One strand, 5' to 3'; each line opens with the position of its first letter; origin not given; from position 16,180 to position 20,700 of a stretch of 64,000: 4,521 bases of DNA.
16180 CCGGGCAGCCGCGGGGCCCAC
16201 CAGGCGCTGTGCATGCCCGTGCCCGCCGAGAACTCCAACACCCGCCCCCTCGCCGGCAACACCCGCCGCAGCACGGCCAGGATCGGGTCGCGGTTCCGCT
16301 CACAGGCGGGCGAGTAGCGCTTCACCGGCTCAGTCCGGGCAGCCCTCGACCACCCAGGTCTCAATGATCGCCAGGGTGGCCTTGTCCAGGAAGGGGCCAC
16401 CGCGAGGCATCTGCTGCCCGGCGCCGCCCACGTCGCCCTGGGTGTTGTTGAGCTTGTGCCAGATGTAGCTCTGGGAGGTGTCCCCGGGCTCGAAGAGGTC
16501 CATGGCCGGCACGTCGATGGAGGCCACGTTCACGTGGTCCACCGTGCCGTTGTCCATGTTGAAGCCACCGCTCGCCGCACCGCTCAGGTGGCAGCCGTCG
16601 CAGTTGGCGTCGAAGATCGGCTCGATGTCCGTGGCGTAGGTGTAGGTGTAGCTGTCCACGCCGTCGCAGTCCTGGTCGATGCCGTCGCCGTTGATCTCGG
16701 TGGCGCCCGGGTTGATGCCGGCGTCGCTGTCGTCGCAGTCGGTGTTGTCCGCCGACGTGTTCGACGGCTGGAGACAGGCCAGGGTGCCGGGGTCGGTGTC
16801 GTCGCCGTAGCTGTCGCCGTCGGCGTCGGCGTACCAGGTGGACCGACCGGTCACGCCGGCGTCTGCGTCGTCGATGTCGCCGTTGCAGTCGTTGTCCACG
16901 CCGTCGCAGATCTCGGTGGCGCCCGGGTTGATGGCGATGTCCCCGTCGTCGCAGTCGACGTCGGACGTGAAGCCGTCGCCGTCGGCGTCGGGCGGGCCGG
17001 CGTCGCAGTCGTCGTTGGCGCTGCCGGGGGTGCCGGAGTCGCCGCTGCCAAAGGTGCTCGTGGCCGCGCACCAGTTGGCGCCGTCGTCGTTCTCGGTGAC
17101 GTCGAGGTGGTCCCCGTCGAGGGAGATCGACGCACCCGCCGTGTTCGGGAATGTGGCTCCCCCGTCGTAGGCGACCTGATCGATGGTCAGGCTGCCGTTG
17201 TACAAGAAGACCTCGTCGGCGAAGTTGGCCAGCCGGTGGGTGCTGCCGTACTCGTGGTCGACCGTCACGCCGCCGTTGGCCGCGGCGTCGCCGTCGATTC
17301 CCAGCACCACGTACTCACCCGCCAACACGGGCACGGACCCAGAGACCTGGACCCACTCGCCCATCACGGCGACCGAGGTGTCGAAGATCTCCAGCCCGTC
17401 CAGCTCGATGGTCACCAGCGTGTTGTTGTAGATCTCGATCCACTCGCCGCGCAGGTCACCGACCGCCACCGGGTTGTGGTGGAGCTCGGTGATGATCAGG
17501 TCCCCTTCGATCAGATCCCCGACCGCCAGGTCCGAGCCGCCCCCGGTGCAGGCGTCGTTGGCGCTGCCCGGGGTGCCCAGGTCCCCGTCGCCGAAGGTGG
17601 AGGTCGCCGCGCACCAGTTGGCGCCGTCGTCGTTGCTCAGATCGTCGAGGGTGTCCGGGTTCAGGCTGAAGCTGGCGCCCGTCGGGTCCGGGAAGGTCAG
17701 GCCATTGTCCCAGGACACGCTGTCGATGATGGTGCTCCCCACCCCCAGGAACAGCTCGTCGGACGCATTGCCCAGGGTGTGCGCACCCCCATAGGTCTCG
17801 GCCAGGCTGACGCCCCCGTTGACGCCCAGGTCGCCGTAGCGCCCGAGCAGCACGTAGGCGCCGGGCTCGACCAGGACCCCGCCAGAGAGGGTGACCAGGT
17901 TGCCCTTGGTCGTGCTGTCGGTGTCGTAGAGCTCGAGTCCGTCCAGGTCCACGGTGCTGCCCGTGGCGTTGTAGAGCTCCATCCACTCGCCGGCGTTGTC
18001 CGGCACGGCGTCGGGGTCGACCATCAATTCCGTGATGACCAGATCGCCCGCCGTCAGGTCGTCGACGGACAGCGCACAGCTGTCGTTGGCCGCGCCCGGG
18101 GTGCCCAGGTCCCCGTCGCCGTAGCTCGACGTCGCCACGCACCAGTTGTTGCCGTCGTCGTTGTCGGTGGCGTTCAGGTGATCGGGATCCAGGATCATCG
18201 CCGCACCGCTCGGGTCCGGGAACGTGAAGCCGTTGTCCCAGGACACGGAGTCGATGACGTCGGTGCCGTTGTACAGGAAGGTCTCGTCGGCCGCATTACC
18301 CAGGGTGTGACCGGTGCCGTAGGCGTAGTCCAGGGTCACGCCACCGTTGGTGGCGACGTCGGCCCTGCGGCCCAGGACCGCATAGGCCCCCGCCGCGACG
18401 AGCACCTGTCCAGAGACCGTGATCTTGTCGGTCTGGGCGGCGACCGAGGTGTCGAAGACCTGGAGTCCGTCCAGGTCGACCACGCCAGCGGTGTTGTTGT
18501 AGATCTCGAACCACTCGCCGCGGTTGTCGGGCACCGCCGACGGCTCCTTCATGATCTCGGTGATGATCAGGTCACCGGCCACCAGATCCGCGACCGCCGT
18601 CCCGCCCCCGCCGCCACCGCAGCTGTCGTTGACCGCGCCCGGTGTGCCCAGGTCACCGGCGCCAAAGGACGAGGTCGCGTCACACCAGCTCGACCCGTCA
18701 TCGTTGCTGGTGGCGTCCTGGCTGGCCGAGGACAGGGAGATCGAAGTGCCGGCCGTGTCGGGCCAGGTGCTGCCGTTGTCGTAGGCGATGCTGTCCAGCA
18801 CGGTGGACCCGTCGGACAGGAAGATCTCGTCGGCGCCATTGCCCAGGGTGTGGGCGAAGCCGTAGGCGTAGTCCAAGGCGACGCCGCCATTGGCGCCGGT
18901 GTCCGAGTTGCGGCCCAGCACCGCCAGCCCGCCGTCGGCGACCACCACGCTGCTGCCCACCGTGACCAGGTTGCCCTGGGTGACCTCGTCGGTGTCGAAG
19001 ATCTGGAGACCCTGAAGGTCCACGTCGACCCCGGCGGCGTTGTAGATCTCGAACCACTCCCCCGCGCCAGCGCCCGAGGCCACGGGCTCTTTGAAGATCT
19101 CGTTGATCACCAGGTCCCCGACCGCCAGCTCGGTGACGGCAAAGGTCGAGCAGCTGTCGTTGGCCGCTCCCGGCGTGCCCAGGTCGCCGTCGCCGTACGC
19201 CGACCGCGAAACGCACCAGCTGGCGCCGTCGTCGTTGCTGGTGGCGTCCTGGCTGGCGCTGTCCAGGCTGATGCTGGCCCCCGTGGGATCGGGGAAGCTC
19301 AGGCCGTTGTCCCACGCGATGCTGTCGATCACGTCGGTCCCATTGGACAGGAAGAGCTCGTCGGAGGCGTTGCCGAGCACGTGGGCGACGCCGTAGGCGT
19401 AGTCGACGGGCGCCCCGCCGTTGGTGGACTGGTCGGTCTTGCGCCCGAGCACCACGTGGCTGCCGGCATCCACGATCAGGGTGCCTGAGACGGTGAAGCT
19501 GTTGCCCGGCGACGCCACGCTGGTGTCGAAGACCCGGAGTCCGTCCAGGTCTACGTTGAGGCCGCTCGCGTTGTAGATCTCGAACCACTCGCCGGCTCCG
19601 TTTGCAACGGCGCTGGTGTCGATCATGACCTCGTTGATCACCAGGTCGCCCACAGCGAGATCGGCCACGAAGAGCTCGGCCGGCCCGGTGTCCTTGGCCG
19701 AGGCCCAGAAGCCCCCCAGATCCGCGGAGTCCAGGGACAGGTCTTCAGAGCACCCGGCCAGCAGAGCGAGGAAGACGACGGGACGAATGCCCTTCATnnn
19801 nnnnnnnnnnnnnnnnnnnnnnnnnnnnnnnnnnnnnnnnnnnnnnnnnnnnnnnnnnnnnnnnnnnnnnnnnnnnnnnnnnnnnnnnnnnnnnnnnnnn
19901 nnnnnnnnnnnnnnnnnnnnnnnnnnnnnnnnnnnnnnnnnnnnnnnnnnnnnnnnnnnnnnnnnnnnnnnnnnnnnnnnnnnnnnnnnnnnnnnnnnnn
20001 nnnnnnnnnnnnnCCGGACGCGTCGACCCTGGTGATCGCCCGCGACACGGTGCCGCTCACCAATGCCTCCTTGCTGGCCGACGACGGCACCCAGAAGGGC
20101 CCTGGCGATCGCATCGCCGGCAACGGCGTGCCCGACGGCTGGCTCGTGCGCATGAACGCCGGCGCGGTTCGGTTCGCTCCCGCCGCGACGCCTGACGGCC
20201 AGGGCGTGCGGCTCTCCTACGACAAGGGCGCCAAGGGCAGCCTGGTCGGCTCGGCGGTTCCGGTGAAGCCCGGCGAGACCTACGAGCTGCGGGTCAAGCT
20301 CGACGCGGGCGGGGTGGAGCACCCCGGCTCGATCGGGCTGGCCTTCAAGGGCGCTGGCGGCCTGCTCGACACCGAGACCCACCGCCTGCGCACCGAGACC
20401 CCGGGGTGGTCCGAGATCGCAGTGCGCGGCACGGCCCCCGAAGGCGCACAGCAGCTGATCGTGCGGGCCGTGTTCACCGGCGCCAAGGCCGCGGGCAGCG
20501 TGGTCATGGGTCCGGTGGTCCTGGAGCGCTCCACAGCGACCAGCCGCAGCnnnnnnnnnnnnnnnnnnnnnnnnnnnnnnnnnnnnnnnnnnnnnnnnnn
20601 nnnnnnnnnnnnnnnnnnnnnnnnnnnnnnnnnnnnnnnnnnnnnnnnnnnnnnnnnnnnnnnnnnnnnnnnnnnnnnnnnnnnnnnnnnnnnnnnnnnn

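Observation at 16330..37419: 21-kb locus combining GT-C transferase, three Thr-type sulfatase-fold proteins, GH-A hydrolase, phosphoesterase, true sulfatase and MBOAT/SGNH pair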

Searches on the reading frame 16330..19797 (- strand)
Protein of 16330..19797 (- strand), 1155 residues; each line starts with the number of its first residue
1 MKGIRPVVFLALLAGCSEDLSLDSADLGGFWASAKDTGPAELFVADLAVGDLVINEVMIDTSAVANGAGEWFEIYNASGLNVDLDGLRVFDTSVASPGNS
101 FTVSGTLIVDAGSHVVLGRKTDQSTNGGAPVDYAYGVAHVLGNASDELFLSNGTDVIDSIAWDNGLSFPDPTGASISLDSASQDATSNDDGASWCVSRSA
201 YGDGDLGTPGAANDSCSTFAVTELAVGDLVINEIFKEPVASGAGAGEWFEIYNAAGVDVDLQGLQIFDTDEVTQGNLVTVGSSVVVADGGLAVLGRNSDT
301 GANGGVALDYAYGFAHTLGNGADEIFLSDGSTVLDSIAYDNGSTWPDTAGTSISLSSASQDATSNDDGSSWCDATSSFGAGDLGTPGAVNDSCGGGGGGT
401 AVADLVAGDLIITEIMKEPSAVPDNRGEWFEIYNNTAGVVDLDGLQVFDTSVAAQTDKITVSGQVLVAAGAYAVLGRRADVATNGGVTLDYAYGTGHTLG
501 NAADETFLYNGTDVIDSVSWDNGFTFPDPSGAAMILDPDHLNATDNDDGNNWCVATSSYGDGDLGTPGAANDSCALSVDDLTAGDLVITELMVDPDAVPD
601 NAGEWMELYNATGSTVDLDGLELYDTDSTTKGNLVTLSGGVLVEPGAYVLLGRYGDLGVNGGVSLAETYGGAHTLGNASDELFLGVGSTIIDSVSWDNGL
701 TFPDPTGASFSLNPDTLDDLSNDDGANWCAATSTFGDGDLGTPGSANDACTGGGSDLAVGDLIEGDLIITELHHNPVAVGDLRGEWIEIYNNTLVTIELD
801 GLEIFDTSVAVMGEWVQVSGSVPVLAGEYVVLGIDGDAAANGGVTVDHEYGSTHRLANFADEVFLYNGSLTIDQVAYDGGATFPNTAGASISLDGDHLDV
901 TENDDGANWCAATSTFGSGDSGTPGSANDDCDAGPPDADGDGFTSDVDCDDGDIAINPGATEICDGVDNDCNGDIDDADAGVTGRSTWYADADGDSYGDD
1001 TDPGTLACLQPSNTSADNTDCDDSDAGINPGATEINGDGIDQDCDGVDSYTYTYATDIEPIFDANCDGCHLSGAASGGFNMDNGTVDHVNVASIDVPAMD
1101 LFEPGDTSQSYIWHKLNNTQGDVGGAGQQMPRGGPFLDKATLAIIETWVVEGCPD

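Call 7: search_protein_families(library=pfam, proteins=[window:16330-19797:-], max_evalue=0.01)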
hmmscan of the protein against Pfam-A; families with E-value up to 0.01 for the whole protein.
window:16330-19797:- (1155 aa): 4 families
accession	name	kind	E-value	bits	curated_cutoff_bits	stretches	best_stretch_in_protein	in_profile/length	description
PF00932.25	LTD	-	4.9e-55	185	34.3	5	48-162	4-107/109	Lamin Tail Domain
PF11617.13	Cu-binding_MopE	-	4.6e-18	65.6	27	2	948-977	1-30/30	Putative metal-binding motif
PF00040.24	fn2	-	0.0027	18.1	22.2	0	902-916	17-33/42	Fibronectin type II domain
PF12175.13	WSS_VP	-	0.0062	16.5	24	0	755-806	87-142/201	White spot syndrome virus structural envelope protein VP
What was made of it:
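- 16330..19797 (-): G1, a 1155-aa lipoprotein with five lamin-tail domains and two MopE-type Cys-rich motifs, divergent from G2. It is syntenic only in the close relative and is probably not part of the conserved core. Pfam LTD 185 bits and Cu-binding_MopE 66 bits (call 7).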

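Call 16: search_protein_families(library=ncbifam, proteins=[window:16330-19797:-], max_evalue=0.01)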
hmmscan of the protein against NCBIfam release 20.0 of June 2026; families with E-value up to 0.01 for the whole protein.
window:16330-19797:- (1155 aa): 0 families

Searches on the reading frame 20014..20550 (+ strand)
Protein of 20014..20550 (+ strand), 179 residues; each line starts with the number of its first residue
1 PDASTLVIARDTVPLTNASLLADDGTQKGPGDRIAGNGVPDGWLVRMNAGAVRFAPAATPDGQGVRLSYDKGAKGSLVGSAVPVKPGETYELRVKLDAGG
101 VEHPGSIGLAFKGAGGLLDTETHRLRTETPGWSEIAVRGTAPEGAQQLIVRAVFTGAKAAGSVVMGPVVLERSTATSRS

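Call 96: search_solved_structures(query=A12, max_evalue=10, show_alignments=0)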
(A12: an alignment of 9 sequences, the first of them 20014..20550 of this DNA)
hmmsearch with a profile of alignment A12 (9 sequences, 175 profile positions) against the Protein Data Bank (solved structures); distinct sequences matched with E-value up to 10: 5.
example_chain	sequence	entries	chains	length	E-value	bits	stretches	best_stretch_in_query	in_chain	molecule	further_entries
7jwk_A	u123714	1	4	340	0.13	15.3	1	27-102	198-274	Glyceraldehyde-3-phosphate dehydrogenase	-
9vgj_A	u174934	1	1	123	0.24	14.4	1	61-102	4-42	AlBeta86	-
7ood_l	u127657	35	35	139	0.91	12.5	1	21-62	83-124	50S ribosomal protein L16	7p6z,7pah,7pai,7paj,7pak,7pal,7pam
1wgo_A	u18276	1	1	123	1.1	12.3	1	54-143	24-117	VPS10 domain-containing receptor SorCS2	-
5x7g_A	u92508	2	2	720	1.9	11.5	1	73-133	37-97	Cycloisomaltooligosaccharide glucanotransferase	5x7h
